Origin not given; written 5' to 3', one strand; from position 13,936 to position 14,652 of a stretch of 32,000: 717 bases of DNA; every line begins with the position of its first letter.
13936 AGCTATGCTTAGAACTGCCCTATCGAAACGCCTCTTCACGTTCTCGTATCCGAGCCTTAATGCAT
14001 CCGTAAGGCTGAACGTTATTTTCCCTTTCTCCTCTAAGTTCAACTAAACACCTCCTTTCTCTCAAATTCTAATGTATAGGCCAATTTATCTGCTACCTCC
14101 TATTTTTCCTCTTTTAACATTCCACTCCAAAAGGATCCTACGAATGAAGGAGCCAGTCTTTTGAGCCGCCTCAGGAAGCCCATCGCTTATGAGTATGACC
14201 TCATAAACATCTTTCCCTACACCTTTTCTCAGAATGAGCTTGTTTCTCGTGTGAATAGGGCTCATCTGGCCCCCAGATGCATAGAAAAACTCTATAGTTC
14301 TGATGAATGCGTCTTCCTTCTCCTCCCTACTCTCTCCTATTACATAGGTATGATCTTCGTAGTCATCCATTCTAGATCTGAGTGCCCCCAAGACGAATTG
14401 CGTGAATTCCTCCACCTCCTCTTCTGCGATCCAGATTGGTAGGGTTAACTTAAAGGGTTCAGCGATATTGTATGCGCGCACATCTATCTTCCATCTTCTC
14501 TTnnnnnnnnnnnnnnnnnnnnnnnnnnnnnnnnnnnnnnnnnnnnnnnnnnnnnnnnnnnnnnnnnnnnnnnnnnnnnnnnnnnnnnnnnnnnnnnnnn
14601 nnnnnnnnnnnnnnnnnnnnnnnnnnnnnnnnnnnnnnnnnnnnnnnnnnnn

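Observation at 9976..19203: Cell-envelope module built around an atypical MacB/FtsX-type ABC machine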

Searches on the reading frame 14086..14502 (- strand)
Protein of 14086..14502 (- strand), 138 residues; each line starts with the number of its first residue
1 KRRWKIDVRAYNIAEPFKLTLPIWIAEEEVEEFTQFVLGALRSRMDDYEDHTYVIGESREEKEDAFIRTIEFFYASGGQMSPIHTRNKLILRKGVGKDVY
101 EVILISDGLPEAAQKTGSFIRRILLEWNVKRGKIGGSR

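Call 49: search_solved_structures(query=A4, max_evalue=10)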
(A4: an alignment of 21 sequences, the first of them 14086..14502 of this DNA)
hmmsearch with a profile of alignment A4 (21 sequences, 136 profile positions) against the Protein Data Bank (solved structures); distinct sequences matched with E-value up to 10: 2.
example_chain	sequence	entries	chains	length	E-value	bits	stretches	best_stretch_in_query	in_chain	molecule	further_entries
6xor_A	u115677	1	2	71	0.31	14.5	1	23-67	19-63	Protein swallow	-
6z1p_BA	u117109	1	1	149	0.88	13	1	30-81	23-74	Ribosomal subunit protein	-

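Call 55: predict_structure(alignment_id=A4)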
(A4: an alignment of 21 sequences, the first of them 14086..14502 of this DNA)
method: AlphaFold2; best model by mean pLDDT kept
length: 138 residues; sequences in the alignment: 21
mean_pLDDT: 87.3   pTM: 0.81
mean pLDDT of the five models: 87.3, 85.9, 85.1, 83.7, 83.5
residues with pLDDT >= 90: 84; 70-90: 38; 50-70: 12; < 50: 4
segments of 3 or more residues with pLDDT < 50: 136-138
pLDDT, mean of each block of 10 residues (from residue 1): 65 83 93 97 90 95 92 85 90 93 93 90 92 58
secondary structure, 60 per line:
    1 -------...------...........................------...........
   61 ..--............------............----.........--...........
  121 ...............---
elements in order: E17-26 H27-43 E50-62 E65-76 E83-94 E99-107 H110-135

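Call 58: fold_search(model_id=the predicted structure, library=pdb)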
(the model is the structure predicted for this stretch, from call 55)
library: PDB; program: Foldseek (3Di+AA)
matches with E <= 10: 1013; with E <= 0.001: 0
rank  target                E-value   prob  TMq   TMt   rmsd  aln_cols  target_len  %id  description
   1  6xrf_A                2.0e-02  0.96  0.38  0.37  11.2       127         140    9  EagT6 Tse6 NT complex (released 2020-12-30)
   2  3gke_B                2.0e-02  0.77  0.34  0.19   7.5       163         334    9  Crystal Structure of Dicamba Monooxygenase (released 2009-07-21)
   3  6xrf_G                2.6e-02  0.89  0.35  0.34  11.4       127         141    7  EagT6 Tse6 NT complex (released 2020-12-30)
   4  7f9o_a                3.3e-02  0.95  0.40  0.38   7.4       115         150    8  PSI-NDH supercomplex of Barley (released 2021-12-22)
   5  6xrf_H                3.3e-02  0.90  0.35  0.35   8.6       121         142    6  EagT6 Tse6 NT complex (released 2020-12-30)
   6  2xb3                  3.9e-02  0.96  0.39  0.35   8.8       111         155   14  The Structure of Cyanobacterial PsbP (released 2010-08-25)
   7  6e8a_A                4.9e-02  0.96  0.42  0.39   7.8       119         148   13  Crystal structure of DcrB from Salmonella enterica at 1.92 Angstroms resolution (released 2018-10-31)
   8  1tu1_A                6.9e-02  0.85  0.38  0.37  11.2       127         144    9  Crystal Structure of Protein of Unknown Function PA94 from Pseudomonas aeruginosa, Putative Regulator (released 2004-08-03)
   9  3bcy                  7.7e-02  0.87  0.34  0.32   4.9        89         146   13  Crystal structure of YER067W (released 2008-11-18)
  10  9grx_0                7.7e-02  0.77  0.34  0.31   7.7       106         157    8  NDH-PSI-LHCI supercomplex from S. oleracea (released 2025-02-12)
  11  3ggn_A                8.2e-02  0.66  0.36  0.38   9.9       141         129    9  Crystal structure of DR_A0006 from Deinococcus radiodurans. Northeast Structural Genomics Consortium Target DrR147D (released 2009-03-24)
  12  7t5q_I                8.2e-02  0.41  0.25  0.14  16.2       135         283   13  Cryo-EM Structure of a Transition State of Arp2/3 Complex Activation (released 2023-06-14)
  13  5xnl_P                9.2e-02  0.84  0.37  0.29   8.7       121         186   11  Structure of stacked C2S2M2-type PSII-LHCII supercomplex from Pisum sativum (released 2017-09-20)
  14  7pi0_P                9.7e-02  0.66  0.35  0.28   8.1       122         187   11  Unstacked compact Dunaliella PSII (released 2022-08-17)
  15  1eq6                  1.0e-01  0.41  0.31  0.25  10.8       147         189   14  1.9 ANGSTROM RESOLUTION CRYSTAL STRUCTURE OF THE SACCHAROMYCES CEREVISIAE RAN-BINDING PROTEIN MOG1P (released 2000-05-27)
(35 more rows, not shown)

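Call 76: search_protein_representatives(alignment_id=A4)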
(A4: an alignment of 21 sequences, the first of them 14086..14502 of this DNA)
Query: 21 sequences, 136 profile positions. Proteins with E-value up to 0.001 (for the whole library): 288; up to 1e-10: 147; up to 1e-30: 7. The best 150 are listed.
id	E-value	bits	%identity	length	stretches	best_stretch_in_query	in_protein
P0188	4.0e-46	172.8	-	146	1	1-135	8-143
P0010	2.1e-44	167.3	-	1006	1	1-133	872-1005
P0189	8.2e-41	155.6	-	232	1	1-131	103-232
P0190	2.1e-37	144.6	-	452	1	1-135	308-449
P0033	3.3e-37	144.0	-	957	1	2-129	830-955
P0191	5.7e-37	143.2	-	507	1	1-131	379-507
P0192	6.7e-36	139.7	-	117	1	17-131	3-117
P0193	1.7e-30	122.2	-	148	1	15-135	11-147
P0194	7.3e-30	120.2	-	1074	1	1-135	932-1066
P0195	1.0e-29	119.7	-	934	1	2-133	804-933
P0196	4.0e-29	117.8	-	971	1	2-130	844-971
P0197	6.3e-29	117.1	-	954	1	3-133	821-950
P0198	1.7e-28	115.7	-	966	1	2-131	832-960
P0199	1.9e-28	115.6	-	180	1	1-131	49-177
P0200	2.0e-28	115.5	-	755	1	1-134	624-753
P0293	4.3e-14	69.1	-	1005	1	2-131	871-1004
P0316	5.3e-12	62.3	-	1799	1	1-131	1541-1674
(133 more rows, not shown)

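Call 91: search_protein_families(library=padloc, proteins=[window:14086-14502:-], max_evalue=0.01)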
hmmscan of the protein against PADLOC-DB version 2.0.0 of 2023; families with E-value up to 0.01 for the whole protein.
window:14086-14502:- (138 aa): 2 families
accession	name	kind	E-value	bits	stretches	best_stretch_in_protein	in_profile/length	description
PDLC01991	CARF_m8--CARF_LolE_TM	-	3.1e-20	69.9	1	1-131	556-683/810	-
PDLC01990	CARF_m8--CARF_Beta-galactosidase_LolE_TM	-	1.4e-09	33.8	1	1-131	1534-1664/1791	-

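Call 100: search_protein_families(library=pfam, proteins=[P0316], max_evalue=0.001)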
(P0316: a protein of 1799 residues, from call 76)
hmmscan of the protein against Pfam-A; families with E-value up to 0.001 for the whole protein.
P0316 (1799 aa): 6 families
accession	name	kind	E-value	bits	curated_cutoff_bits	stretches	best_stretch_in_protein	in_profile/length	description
PF02687.27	FtsX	-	1.8e-14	54.3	25.5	1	1425-1535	6-118/120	FtsX-like permease C-terminal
PF00703.27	Glyco_hydro_2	-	1.6e-07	32.5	23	1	246-346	14-109/109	Glycosyl hydrolases family 2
PF02836.23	Glyco_hydro_2_C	-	3.3e-07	30.2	21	1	358-517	7-163/302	Glycosyl hydrolases family 2, TIM barrel domain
PF22666.2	Glyco_hydro_2_N2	-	7.1e-07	29.9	27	1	106-188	48-130/167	Glycosyl hydrolase 2 galactose-binding domain-like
PF02837.24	Glyco_hydro_2_N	-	3e-05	24.5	28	1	104-174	63-132/169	Glycosyl hydrolases family 2, sugar binding domain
PF13364.12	BetaGal_ABD2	-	0.00095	20.3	23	0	124-176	52-107/112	Beta-galactosidase second all-beta domain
